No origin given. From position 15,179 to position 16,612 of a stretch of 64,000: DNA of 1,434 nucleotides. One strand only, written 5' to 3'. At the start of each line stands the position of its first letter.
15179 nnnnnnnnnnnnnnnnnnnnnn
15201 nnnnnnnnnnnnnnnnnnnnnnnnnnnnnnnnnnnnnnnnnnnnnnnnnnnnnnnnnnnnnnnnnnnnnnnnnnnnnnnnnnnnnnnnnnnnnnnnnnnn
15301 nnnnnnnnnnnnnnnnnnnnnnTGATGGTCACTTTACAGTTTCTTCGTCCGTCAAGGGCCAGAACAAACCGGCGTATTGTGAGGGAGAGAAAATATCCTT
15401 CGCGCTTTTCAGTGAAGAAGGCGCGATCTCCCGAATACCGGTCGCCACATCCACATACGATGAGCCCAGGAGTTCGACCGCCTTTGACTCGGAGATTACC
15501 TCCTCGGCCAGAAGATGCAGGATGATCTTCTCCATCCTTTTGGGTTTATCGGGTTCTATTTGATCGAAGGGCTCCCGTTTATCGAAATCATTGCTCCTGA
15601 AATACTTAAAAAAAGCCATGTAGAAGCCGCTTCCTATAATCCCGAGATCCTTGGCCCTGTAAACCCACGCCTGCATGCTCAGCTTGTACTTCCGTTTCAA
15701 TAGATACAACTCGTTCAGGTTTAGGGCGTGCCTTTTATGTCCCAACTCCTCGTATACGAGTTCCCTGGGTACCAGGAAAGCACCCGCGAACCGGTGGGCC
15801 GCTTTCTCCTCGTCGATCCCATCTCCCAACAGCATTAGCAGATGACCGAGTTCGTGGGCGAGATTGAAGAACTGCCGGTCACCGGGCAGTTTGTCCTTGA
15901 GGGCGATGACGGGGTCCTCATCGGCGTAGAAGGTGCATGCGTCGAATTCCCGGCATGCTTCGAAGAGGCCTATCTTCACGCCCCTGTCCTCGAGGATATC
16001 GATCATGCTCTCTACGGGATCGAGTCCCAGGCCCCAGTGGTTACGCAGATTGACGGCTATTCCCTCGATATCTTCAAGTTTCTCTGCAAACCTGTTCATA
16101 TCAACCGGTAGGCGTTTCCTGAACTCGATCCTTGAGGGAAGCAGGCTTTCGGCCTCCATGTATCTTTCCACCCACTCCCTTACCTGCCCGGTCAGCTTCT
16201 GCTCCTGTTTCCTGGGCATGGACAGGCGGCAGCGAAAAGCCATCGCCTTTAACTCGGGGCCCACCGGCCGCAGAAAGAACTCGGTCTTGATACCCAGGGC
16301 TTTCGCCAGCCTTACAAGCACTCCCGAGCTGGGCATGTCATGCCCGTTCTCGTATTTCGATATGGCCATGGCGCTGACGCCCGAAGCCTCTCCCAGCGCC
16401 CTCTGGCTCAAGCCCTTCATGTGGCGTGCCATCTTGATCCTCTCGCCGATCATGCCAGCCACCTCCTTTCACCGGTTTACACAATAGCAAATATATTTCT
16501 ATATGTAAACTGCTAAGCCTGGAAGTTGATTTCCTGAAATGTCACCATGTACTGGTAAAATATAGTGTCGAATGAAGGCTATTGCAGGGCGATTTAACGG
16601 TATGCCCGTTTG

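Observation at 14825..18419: Lower-GC island with a fused HTH-ImmA/IrrE protease gene, a PIN nuclease and a decapitated PrrC/RloC-like ATPase: remnant of a defence locus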

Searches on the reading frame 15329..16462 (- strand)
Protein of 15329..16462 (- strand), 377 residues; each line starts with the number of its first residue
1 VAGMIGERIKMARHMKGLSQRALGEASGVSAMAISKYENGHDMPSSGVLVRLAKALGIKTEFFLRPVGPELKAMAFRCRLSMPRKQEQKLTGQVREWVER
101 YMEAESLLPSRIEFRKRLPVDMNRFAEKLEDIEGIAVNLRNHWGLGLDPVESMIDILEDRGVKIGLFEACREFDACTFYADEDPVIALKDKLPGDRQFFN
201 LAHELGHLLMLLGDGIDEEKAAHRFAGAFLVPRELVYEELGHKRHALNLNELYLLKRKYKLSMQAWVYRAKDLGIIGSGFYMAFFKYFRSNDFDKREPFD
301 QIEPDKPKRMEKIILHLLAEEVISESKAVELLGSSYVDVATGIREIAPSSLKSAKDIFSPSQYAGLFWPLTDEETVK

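Call 3: search_protein_families(library=pfam, proteins=[window:15329-16462:-], max_evalue=0.1)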
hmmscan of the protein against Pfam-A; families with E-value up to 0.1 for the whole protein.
window:15329-16462:- (377 aa): 9 families
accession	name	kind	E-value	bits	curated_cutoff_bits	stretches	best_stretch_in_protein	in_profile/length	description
PF01381.28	HTH_3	-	9.7e-15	54.8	23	1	9-62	1-54/55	Helix-turn-helix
PF06114.19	Peptidase_M78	-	6.1e-12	45.9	22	1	181-270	24-122/123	IrrE N-terminal-like domain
PF13560.12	HTH_31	-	2.2e-11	44.3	27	1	6-58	3-56/64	Helix-turn-helix domain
PF12844.13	HTH_19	-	2.2e-09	37.5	30.2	1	6-64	1-59/64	Helix-turn-helix domain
PF15731.11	MqsA_antitoxin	-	0.0044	17.6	30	1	7-55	72-119/131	Antitoxin component of bacterial toxin-antitoxin system, MqsA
PF20573.4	DUF6782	-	0.022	14.5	27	1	171-208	64-101/241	Putative metallopeptidase family (DUF6782)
PF22495.2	HTH_92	-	0.056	13.2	27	0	12-46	3-37/45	RsaL-like HTH domain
PF13384.12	HTH_23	-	0.076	13.3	24.6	0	7-36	6-36/50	Homeodomain-like domain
PF13443.12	HTH_26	-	0.09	13.5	22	0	9-59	2-53/63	Cro/C1-type HTH DNA-binding domain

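Call 4: search_protein_families(library=padloc, proteins=[window:15329-16462:-], max_evalue=0.1)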
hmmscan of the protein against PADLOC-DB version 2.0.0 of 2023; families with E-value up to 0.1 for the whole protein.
window:15329-16462:- (377 aa): 22 families
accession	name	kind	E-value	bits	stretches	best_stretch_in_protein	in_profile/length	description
PDLC03947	RmrA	-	6.8e-52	174.6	1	3-331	10-349/383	-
PDLC03944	RmrA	-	9.4e-52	174.3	1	5-333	7-344/384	-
PDLC03952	RmrA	-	2e-51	173.1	1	3-335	21-367/395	-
PDLC03949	RmrA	-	2.6e-50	169.3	1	7-352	5-342/363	-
PDLC03951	RmrA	-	2.9e-49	166.1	1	2-339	6-352/400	-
PDLC03948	RmrA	-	5.1e-49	165.2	1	3-333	7-350/397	-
PDLC03954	RmrA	-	3.7e-46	155.8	1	4-340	10-358/380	-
PDLC03956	RmrA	-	3.4e-42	142.9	1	3-326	7-340/399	-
PDLC03946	RmrA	-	6.9e-40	134.9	1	7-329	5-322/357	-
PDLC03945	RmrA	-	5.9e-39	132.3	1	5-328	3-349/394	-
PDLC03955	RmrA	-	7.5e-38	128.7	1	7-313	23-328/371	-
PDLC03943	RmrA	-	1.6e-37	127.5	1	6-324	4-324/370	-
PDLC03953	RmrA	-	2.4e-37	127.1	1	4-333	5-340/373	-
PDLC03950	RmrA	-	1.2e-30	104.8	1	7-337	5-341/369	-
PDLC04141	capP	-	2.7e-11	41.4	1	155-273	26-153/242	capP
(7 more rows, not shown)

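Call 5: search_protein_families(library=ncbifam, proteins=[window:15329-16462:-], max_evalue=0.1)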
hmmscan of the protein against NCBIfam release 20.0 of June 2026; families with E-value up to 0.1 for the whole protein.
window:15329-16462:- (377 aa): 17 families
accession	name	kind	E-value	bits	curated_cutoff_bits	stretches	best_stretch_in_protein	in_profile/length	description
NF052239.1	antitox_spr1629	equivalog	2.9e-39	135.3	335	1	5-327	3-348/377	spr1629 family repressor/antitoxin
NF041951.1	phage_RstR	subfamily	1.6e-11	44.4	80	1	5-65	3-63/108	RstR family transcriptional repressor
TIGR03070.1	couple_hipB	subfamily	7e-10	38.7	71.65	1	4-59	2-57/58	type II toxin-antitoxin system Y4mF family antitoxin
NF006015.0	PRK08154.1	subfamily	4e-08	32.8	204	1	4-74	30-100/314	anaerobic benzoate catabolism transcriptional regulator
NF007257.0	PRK09706.1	subfamily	1.3e-07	31.5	101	1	4-60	5-61/135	transcriptional repressor DicA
TIGR03830.1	CxxCG_CxxCG_HTH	subfamily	9.3e-07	28.7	61.8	1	4-47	65-108/127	type II TA system antitoxin MqsA family protein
TIGR00270.2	TIGR00270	equivalog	2.5e-06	27.4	110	1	6-59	77-130/159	multiprotein bridging factor aMBF1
NF007408.0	PRK09943.1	equivalog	7.6e-06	25.6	211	1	5-66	8-70/185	HTH-type transcriptional regulator PuuR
NF038139.1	Reg_Aceta_RamB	equivalog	2.8e-05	22.9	700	1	5-65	3-63/465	acetate metabolism transcriptional regulator RamB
NF046032.1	TransRegSlrRBacil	equivalog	5.3e-05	23.3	250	1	4-59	1-57/149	HTH-type transcriptional regulator SlrR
NF003162.0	PRK04140.1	equivalog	7.3e-05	21.9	263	1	6-57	128-179/317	transcriptional regulator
NF041575.1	antitoxPezA_Strep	equivalog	0.00012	22.1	290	1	4-55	1-52/158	type II toxin-antitoxin system antitoxin PezA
NF047948.1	male_kill_WMK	equivalog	0.00029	20.4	300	1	5-64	163-222/300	WO male-killing family protein Wmk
TIGR02607.1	antidote_HigA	equivalog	0.0065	16.3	47.7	1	17-65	20-68/81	HigA family addiction module antitoxin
NF041677.1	trans_regClgR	equivalog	0.011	15.8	170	1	4-72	8-76/113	transcriptional regulator ClgR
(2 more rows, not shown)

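Call 8: find_encoding_contigs(protein=window:15329-16462:-, flank=10000, max_places=6)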
Protein window:15329-16462:- (377 aa): no gene with exactly this product is on record in the collection.
